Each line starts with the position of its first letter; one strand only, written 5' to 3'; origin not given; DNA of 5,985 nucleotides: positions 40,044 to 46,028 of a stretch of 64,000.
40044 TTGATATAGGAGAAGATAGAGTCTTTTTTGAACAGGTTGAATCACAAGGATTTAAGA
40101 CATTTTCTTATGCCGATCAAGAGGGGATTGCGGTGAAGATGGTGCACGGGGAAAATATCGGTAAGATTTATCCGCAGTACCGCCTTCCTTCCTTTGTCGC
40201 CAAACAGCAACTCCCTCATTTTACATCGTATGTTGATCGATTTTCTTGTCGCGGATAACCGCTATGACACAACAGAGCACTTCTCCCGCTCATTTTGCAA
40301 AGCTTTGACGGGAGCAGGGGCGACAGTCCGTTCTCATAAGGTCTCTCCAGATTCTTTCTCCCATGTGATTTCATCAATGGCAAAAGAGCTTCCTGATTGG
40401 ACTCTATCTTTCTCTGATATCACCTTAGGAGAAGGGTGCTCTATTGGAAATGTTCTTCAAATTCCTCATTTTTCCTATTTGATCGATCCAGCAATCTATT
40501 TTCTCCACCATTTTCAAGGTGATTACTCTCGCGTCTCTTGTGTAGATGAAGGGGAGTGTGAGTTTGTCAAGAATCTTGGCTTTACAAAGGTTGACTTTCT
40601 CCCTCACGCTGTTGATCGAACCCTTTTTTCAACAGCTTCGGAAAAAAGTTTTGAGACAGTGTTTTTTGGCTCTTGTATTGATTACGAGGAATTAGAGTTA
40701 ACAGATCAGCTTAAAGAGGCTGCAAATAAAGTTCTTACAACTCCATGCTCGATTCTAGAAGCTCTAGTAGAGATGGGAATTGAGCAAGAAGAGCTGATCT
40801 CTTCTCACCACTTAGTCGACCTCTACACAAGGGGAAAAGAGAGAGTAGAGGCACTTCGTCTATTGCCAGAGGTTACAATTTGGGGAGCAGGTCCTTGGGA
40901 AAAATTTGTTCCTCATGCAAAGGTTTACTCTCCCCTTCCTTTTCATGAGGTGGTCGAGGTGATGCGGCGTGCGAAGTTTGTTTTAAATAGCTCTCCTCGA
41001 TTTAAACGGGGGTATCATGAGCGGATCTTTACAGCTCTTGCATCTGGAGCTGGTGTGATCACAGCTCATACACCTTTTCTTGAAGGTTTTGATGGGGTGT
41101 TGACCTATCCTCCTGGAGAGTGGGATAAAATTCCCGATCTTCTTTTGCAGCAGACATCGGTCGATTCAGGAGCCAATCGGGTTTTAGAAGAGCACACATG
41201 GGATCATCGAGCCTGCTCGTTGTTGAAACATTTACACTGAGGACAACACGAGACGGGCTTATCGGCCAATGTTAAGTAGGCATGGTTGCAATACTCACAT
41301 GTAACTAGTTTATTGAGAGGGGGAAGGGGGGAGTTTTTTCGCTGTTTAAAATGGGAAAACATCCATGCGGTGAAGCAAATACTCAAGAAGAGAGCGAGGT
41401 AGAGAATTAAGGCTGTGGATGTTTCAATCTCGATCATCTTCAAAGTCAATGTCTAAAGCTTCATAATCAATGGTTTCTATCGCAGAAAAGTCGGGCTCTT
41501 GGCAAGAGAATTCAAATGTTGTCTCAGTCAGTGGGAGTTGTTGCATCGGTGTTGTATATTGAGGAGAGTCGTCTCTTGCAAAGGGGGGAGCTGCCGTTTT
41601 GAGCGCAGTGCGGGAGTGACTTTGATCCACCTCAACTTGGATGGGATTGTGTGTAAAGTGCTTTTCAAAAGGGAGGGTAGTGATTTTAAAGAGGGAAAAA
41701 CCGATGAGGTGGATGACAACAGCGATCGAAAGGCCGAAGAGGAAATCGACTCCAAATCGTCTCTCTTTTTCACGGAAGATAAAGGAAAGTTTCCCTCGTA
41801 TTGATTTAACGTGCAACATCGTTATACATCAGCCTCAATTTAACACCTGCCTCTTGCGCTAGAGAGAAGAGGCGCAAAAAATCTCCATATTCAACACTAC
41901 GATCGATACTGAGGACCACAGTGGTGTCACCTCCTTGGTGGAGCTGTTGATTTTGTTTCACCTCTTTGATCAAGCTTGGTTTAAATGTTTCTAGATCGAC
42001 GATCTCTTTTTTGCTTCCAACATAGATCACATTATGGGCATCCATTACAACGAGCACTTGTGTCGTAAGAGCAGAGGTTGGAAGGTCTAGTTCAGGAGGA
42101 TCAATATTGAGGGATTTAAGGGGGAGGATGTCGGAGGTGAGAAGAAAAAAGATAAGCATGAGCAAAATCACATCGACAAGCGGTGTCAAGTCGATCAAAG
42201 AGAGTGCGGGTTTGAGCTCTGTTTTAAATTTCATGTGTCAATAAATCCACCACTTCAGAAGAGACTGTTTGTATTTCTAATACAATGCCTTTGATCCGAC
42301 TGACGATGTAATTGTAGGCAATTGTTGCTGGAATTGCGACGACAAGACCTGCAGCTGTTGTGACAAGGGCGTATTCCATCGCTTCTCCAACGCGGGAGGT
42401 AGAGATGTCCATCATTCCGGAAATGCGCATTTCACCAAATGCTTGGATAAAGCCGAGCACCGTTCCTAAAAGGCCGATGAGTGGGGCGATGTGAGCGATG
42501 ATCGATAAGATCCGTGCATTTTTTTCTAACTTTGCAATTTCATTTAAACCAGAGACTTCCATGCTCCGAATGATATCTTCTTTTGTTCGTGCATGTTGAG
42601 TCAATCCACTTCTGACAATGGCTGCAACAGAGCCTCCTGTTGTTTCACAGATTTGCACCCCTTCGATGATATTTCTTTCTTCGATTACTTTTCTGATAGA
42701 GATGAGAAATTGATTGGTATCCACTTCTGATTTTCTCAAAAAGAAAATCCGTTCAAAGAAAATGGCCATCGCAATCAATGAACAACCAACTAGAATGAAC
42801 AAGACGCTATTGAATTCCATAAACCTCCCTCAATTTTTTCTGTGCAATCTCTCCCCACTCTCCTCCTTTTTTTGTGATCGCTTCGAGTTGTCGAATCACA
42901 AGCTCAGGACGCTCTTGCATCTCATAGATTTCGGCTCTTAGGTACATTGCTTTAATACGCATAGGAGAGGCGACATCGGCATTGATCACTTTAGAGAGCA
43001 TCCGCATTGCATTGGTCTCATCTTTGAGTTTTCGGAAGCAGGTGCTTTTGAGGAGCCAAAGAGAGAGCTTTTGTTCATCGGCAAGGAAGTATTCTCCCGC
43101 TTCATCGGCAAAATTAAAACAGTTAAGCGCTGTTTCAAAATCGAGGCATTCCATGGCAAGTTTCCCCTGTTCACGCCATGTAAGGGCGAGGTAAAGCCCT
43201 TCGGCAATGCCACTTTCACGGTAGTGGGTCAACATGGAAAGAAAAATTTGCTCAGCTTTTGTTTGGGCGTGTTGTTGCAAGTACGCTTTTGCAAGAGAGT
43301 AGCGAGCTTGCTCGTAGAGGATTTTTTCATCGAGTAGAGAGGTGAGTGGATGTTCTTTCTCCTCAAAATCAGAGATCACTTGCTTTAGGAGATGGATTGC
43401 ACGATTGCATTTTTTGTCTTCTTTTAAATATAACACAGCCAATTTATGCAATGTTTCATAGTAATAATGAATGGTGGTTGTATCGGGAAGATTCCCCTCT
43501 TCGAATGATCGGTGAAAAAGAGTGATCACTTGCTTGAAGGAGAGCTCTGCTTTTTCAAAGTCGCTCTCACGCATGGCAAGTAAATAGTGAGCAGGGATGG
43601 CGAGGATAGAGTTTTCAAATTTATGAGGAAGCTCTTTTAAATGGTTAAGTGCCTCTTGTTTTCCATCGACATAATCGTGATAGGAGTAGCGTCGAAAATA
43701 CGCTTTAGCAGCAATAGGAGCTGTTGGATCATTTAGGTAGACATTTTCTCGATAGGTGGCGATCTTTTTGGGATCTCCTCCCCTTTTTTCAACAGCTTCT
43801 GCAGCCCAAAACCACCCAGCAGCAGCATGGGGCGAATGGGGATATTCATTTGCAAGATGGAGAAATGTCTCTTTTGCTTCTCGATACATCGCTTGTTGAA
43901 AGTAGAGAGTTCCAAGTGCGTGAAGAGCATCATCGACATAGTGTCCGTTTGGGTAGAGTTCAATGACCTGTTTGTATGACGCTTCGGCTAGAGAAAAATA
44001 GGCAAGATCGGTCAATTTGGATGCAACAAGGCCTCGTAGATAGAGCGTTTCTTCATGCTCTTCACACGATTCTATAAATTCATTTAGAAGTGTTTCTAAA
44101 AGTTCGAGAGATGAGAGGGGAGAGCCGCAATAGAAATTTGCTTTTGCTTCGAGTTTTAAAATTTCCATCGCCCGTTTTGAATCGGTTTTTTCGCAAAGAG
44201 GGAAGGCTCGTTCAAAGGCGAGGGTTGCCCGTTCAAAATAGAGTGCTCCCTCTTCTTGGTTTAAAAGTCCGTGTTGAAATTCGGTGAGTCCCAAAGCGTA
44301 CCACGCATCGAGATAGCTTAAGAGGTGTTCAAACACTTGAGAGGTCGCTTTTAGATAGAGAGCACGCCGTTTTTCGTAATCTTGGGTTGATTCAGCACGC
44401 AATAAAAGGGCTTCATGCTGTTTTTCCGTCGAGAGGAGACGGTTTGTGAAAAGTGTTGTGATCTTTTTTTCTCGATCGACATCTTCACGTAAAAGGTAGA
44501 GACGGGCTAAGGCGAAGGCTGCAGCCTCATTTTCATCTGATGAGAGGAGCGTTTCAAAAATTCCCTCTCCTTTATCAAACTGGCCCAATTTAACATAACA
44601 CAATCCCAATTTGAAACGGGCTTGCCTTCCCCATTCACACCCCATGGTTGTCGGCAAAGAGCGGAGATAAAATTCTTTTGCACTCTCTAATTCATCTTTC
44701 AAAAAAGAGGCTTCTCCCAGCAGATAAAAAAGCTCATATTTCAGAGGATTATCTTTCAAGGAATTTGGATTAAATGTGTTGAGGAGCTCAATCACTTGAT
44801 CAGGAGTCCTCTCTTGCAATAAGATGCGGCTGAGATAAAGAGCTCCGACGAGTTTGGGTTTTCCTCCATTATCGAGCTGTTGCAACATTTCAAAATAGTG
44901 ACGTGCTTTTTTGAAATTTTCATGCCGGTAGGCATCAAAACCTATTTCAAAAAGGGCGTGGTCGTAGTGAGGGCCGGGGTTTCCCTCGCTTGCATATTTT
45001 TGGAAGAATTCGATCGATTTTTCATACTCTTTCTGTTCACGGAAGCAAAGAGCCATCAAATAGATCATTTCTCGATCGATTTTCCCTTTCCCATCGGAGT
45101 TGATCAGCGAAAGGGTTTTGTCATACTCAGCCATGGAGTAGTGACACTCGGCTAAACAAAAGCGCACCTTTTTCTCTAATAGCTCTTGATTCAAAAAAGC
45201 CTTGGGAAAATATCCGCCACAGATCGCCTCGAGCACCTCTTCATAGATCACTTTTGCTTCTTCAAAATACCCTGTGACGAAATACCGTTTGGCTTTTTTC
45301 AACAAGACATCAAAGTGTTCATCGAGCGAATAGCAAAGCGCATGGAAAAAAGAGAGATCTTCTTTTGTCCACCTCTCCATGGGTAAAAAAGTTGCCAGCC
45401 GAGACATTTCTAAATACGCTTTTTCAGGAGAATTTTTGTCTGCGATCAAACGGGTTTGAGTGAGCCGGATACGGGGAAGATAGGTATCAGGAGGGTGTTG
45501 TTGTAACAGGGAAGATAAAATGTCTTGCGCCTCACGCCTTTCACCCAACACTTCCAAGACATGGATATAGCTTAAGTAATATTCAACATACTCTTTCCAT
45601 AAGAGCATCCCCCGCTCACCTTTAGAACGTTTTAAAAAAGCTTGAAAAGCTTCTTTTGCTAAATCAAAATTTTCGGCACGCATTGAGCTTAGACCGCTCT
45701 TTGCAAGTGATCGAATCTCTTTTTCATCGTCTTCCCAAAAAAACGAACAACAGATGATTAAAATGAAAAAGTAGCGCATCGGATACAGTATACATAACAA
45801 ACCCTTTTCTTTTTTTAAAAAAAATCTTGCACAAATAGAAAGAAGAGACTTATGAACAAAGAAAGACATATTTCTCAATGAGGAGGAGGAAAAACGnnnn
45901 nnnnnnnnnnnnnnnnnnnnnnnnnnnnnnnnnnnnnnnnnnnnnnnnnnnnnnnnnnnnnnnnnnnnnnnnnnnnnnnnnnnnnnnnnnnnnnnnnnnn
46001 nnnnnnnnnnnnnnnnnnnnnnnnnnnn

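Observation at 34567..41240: Teichoic-acid-style glycopolymer cluster (GT4, TagF-like, CgeB-like, GT2, CgeB-like) in a chlamydial genome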

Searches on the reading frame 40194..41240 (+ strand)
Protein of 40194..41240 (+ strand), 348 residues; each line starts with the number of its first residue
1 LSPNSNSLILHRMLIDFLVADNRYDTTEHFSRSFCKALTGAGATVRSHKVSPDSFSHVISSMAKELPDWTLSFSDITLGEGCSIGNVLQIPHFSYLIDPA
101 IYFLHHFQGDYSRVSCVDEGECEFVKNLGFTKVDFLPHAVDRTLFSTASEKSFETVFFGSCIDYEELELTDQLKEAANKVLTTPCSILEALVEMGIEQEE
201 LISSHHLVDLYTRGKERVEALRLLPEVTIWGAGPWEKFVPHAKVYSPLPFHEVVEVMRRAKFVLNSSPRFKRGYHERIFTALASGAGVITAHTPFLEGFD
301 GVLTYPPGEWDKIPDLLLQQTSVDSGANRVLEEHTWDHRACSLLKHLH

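Call 3: search_protein_families(library=pfam, proteins=[window:40194-41240:+], max_evalue=0.1)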
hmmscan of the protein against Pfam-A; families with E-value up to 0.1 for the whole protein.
window:40194-41240:+ (348 aa): 1 family
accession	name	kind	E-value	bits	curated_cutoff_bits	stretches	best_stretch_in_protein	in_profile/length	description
PF13524.12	Glyco_trans_1_2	-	1.5e-12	48.2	25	1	218-344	6-143/144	Glycosyl transferase-like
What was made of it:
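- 40230..41240 (+): CgeB-like (Glyco_trans_1_2) GT-B glycosyltransferase, paralogue 2, last gene of the operon. PF13524 1.5e-12 (call 3).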

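Call 4: search_protein_families(library=ncbifam, proteins=[window:40194-41240:+], max_evalue=0.1)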
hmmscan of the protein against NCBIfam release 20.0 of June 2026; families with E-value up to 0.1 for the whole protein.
window:40194-41240:+ (348 aa): 0 families

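Call 27: find_homologous_proteins(query=window:40230-41240:+, max_evalue=0.001)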
Query window:40230-41240:+ (336 aa): 49 proteins with E <= 0.001 among 2750 candidates.
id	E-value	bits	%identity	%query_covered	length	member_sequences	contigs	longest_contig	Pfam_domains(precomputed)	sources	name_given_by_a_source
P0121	4.5e-229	777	100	100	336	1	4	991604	PF13524.13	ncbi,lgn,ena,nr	ncbi:MAG: hypothetical protein S4CHLAM45_06410 [Chlamydiales bacterium]|nr:hypothetical protein [Chl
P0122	2.6e-126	440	58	99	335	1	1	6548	PF13524.13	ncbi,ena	-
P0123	5.4e-117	409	54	99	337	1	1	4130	PF13524.13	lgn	-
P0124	3.0e-115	403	54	99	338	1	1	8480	PF13524.13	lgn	-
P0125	1.6e-88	315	49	100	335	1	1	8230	PF13524.13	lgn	-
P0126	5.4e-86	307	48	98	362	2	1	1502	PF13524.13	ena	-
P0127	9.8e-86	306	47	99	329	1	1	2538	PF13524.13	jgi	-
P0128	1.6e-85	306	48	99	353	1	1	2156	PF13524.13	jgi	jgi:spore maturation protein CgeB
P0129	7.6e-85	303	48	99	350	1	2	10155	PF13524.13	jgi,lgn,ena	-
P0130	7.6e-85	303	48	99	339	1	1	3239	PF13524.13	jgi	jgi:hypothetical protein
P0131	2.8e-84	301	46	100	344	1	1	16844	PF13524.13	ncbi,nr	ncbi:MAG: glycosyltransferase family 1 protein [Chlamydiales bacterium]|nr:glycosyltransferase famil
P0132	5.2e-84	300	45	100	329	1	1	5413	PF13524.13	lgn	-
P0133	1.1e-83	299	46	99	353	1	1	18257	PF13524.13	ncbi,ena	-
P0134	1.6e-83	299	48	99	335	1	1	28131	PF13524.13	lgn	-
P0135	1.9e-83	299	47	100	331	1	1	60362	PF13524.13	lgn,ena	-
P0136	2.9e-83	298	45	100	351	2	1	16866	PF13524.13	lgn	-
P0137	6.4e-83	297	46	99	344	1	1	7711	PF13524.13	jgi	jgi:spore maturation protein CgeB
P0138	7.5e-83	297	47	100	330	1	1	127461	PF13524.13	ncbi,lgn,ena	-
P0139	4.4e-82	294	45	100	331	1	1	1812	PF13524.13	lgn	-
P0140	5.4e-82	294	45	99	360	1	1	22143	PF13524.13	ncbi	ncbi:MAG: glycosyltransferase [Chlamydiales bacterium]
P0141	3.8e-81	291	43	99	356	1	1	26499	PF13524.13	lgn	-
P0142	9.8e-81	290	45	100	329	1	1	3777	PF13524.13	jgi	-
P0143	2.1e-80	289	46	100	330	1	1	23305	PF13524.13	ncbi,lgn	-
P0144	2.3e-80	289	43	99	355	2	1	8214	PF13524.13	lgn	-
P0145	1.7e-79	286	43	99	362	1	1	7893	PF13524.13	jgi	-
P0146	8.7e-79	283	43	99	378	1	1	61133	PF13524.13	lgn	-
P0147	1.5e-78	283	44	100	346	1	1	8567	PF13524.13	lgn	-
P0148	3.6e-78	281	44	100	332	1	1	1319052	PF13524.13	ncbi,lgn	ncbi:MAG: hypothetical protein R3E91_04780 [Chlamydiales bacterium]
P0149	4.4e-78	281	42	100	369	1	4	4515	PF13524.13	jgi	jgi:spore maturation protein CgeB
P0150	1.6e-76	276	44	100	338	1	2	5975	PF13524.13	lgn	-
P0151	7.2e-76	274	42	100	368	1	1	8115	PF13524.13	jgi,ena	-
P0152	1.6e-75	273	43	99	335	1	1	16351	PF13524.13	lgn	-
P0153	1.4e-74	270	42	99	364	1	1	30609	PF13524.13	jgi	-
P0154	6.4e-73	264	41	100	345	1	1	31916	PF13524.13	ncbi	-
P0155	3.6e-72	262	42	99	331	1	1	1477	PF13524.13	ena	-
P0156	4.7e-71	258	44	100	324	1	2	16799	PF13524.13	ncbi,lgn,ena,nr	ncbi:MAG: hypothetical protein S4CHLAM2_17580 [Chlamydiales bacterium]|nr:hypothetical protein [Chla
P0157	8.8e-69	250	41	100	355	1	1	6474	PF13524.13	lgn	-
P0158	4.5e-67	245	42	100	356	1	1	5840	PF13524.13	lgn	-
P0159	1.1e-66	244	39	98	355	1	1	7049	PF13524.13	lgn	-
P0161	4.8e-65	238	39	99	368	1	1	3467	PF13524.13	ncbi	-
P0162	1.7e-58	217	37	99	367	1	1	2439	PF13524.13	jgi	-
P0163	2.3e-57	213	36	99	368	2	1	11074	PF13524.13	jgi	-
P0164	3.5e-41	160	34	97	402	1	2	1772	PF13524.13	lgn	-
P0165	2.4e-35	141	30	99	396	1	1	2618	PF13524.13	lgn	-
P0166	1.9e-32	131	31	80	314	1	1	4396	PF13524.13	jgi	jgi:hypothetical protein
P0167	7.1e-29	119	27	99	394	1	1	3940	PF13524.13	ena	-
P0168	2.7e-28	117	28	93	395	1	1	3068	PF13524.13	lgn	-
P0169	1.8e-23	101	26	97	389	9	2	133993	PF13524.13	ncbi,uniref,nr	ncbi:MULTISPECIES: glycosyltransferase [unclassified Neochlamydia]|uniref:glycosyltransferase family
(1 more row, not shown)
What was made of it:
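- Two enzymes belong to the CgeB-type family PF13524 (call 3), and JGI annotates some homologues as 'spore maturation protein CgeB' (call 27). The CgeB-like 2 family is restricted to chlamydiae (call 27).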

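Call 39: predict_structure(alignment_id=A2)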
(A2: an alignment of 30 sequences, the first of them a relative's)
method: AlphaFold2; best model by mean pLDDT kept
length: 336 residues; sequences in the alignment: 30
mean_pLDDT: 93.1   pTM: 0.89
mean pLDDT of the five models: 93.1, 92.6, 92.3, 92.3, 91.4
residues with pLDDT >= 90: 270; 70-90: 62; 50-70: 4; < 50: 0
segments of 3 or more residues with pLDDT < 50: none
pLDDT, mean of each block of 10 residues (from residue 1): 92 84 97 94 92 96 82 92 90 88 92 89 92 82 96 97 97 93 93 96 97 97 98 95 96 92 94 96 93 97 94 95 95 91
secondary structure, 60 per line:
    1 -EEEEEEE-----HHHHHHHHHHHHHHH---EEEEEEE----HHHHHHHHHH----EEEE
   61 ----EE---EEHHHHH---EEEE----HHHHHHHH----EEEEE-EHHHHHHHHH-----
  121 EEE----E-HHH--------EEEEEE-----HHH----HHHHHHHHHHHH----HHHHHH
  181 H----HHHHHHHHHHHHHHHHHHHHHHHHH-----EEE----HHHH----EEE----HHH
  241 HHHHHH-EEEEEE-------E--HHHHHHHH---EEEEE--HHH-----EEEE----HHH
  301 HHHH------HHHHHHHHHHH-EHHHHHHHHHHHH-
elements in order: E2-8 H14-28 E32-38 H43-52 E57-60 H72-76 E80-83 H88-95 E100-104 H107-115 E121-123 E141-146 H159-170 H175-181 H186-210 E216-218 H223-226 E231-233 H238-246 E248-253 H264-271 E275-279 E290-293 H298-304 H311-321 H324-335
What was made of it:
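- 40230..41240 (+): Model pLDDT 93.1 (call 39).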

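Call 41: fold_search(model_id=the predicted structure, library=pdb)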
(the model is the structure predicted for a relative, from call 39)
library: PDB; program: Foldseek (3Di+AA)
matches with E <= 10: 1174; with E <= 0.001: 45
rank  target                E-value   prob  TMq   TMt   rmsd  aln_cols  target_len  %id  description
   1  7qsg_B                1.4e-09  1.00  0.52  0.57  10.2       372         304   13  Methylmannose polysaccharide mannosyltransferase from M. hassiacum (released 2023-01-25)
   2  7qsg_A                1.7e-08  1.00  0.59  0.53   9.4       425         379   13  Methylmannose polysaccharide mannosyltransferase from M. hassiacum (released 2023-01-25)
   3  8jjn_C                5.2e-08  1.00  0.52  0.53   8.8       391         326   12  Structure of SenB in complex with UDP-Glc and PO4- at 1.98 Angstroms resolution (released 2024-02-07)
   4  8jjn_B                6.5e-08  1.00  0.53  0.56   8.7       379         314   13  Structure of SenB in complex with UDP-Glc and PO4- at 1.98 Angstroms resolution (released 2024-02-07)
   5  8jjn_A                1.3e-07  1.00  0.53  0.55   7.4       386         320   12  Structure of SenB in complex with UDP-Glc and PO4- at 1.98 Angstroms resolution (released 2024-02-07)
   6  8rz3_B                1.4e-07  1.00  0.54  0.56   8.8       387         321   11  Structures of Se- glycosyltransferase SenB from Variovorax paradoxus (released 2024-09-11)
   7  5zer_A                1.7e-07  1.00  0.56  0.54   8.1       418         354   11  UDP Glucose alpha tetrahydrobiopterin glycosyltransferase from Synechococcus species PCC 7942 - BH2 complex form (released 2019-03-06)
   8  8jjt_B                2.1e-07  1.00  0.54  0.56   8.8       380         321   12  Structure of SenB in complex with UDP-GlcNAc at 1.88 Angstroms resolution (released 2024-02-07)
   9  5zes_A                2.2e-07  1.00  0.57  0.55   7.6       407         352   10  UDP Glucose alpha tetrahydrobiopterin glycosyltransferase from Synechococcus species PCC 7942 - UDP complex (released 2019-03-06)
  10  7fga_A                3.6e-07  1.00  0.59  0.58   7.2       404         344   10  Alpha-1,2-glucosyltransferase_UDP_sucrose_tll1591 (released 2022-06-01)
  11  6eji_A                4.1e-07  1.00  0.58  0.55   6.8       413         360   14  Structure of a glycosyltransferase (released 2018-02-07)
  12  5zer_B                5.4e-07  1.00  0.54  0.53   7.8       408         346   11  UDP Glucose alpha tetrahydrobiopterin glycosyltransferase from Synechococcus species PCC 7942 - BH2 complex form (released 2019-03-06)
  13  6n1x                  5.7e-07  1.00  0.62  0.56   5.8       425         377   12  BshA from Staphylococcus aureus complexed with UDP and N-acetylglucosamine (released 2019-08-21)
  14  8jjt_C                6.0e-07  1.00  0.53  0.55   8.8       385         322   11  Structure of SenB in complex with UDP-GlcNAc at 1.88 Angstroms resolution (released 2024-02-07)
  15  8x3q_D                6.3e-07  1.00  0.59  0.59   6.4       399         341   10  tll1591 with alpha-glucan 4sugar (released 2024-10-16)
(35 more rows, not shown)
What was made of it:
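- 40230..41240 (+): Fold matches are GT4-type enzymes: ManT 7QSG, SenB, BshA and 6EJI (call 41).
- On CgeB-type glycosyltransferases (PF13524 Glyco_trans_1_2, with DUF3880): The GT-B fold is confirmed for paralogue 2 (calls 39, 41).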

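Call 72: find_encoding_contigs(protein=P0169, flank=10000, max_places=1)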
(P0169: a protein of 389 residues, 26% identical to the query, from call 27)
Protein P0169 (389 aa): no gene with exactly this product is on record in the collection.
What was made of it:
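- Tried and rejected: A context look-up found no record (call 72).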

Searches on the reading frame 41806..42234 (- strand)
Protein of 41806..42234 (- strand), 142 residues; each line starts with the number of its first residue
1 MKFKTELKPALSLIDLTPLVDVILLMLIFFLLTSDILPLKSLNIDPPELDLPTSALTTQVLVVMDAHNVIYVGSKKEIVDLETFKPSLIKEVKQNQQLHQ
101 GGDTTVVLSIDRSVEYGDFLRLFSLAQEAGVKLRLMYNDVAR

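Call 24: search_protein_families(library=pfam, proteins=[window:41806-42234:-], max_evalue=0.001)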
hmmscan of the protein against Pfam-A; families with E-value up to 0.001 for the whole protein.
window:41806-42234:- (142 aa): 1 family
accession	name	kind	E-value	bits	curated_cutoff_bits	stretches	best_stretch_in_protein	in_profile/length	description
PF02472.21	ExbD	-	1.8e-22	80.2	25.4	1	13-132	7-119/128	Biopolymer transport protein ExbD/TolR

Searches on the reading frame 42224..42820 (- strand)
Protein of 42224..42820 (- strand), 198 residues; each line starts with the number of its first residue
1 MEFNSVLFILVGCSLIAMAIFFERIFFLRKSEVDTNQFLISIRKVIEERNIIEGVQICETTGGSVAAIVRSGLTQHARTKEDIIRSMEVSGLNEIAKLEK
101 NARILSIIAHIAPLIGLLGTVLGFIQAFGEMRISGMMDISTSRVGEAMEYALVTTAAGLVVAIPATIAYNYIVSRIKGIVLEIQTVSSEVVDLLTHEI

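Call 24: search_protein_families(library=pfam, proteins=[window:42224-42820:-], max_evalue=0.001)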
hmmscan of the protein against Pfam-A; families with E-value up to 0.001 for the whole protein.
window:42224-42820:- (198 aa): 1 family
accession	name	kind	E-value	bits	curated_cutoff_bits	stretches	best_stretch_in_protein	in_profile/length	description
PF01618.21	MotA_ExbB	-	6.4e-30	104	22.9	1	66-184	7-126/127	MotA/TolQ/ExbB proton channel family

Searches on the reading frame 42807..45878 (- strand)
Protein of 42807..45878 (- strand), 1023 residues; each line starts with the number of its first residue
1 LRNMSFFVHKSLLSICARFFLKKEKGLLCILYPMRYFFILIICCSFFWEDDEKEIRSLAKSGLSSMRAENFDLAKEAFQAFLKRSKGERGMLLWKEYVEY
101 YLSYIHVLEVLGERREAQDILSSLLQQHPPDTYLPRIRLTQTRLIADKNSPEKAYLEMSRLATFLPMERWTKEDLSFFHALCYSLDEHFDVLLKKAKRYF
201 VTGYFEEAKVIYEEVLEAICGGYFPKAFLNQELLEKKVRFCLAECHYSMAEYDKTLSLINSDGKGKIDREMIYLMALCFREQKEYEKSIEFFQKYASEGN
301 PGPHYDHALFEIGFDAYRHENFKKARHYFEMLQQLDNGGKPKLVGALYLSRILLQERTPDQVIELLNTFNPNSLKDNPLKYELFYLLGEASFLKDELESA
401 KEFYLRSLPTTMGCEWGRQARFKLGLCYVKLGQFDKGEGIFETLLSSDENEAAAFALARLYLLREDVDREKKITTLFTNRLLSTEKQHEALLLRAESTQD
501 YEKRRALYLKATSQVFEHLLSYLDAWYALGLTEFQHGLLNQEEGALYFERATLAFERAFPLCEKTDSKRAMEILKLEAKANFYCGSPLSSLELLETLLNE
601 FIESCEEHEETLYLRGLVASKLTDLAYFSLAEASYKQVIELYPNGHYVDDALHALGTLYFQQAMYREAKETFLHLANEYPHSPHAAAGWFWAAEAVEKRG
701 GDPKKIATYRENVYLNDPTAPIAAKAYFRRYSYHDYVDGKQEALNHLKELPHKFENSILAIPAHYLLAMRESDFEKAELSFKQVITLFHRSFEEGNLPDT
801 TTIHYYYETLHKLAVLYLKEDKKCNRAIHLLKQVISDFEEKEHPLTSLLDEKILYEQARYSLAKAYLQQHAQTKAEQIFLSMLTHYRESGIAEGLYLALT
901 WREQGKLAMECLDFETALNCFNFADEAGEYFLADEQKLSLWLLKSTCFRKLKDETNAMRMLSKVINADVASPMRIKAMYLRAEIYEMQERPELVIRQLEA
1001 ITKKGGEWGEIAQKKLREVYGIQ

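Call 24: search_protein_families(library=pfam, proteins=[window:42807-45878:-], max_evalue=0.001)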
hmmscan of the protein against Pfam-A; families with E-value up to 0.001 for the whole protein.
window:42807-45878:- (1023 aa): 10 families
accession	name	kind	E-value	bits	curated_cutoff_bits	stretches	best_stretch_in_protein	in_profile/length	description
PF13174.12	TPR_6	-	3e-17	62.4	26.3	0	650-682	1-33/33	Tetratricopeptide repeat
PF13432.12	TPR_16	-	2.6e-16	60.1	32.7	0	423-469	2-49/65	Tetratricopeptide repeat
PF14559.12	TPR_19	-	3.8e-14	53.2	25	0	631-687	10-63/68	Tetratricopeptide repeat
PF07719.23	TPR_2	-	1.9e-13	49.8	27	0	308-336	3-31/34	Tetratricopeptide repeat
PF13428.12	TPR_14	-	1.4e-12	47.4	23.5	0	99-132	2-35/44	Tetratricopeptide repeat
PF13181.12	TPR_8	-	1.1e-09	38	25.7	0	420-450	3-33/34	Tetratricopeptide repeat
PF00515.34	TPR_1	-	2.4e-09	37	27.8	0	273-294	5-26/34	Tetratricopeptide repeat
PF12895.13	ANAPC3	-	2.3e-07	31.4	27.2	1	239-294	26-81/82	Anaphase-promoting complex, cyclosome, subunit 3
PF13424.12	TPR_12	-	2.5e-06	28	30.1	0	631-672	22-68/77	Tetratricopeptide repeat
PF25058.1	ARM_TT21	-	0.00012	22.5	27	0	90-154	49-113/155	Tetratricopeptide repeat protein 21 ARM repeat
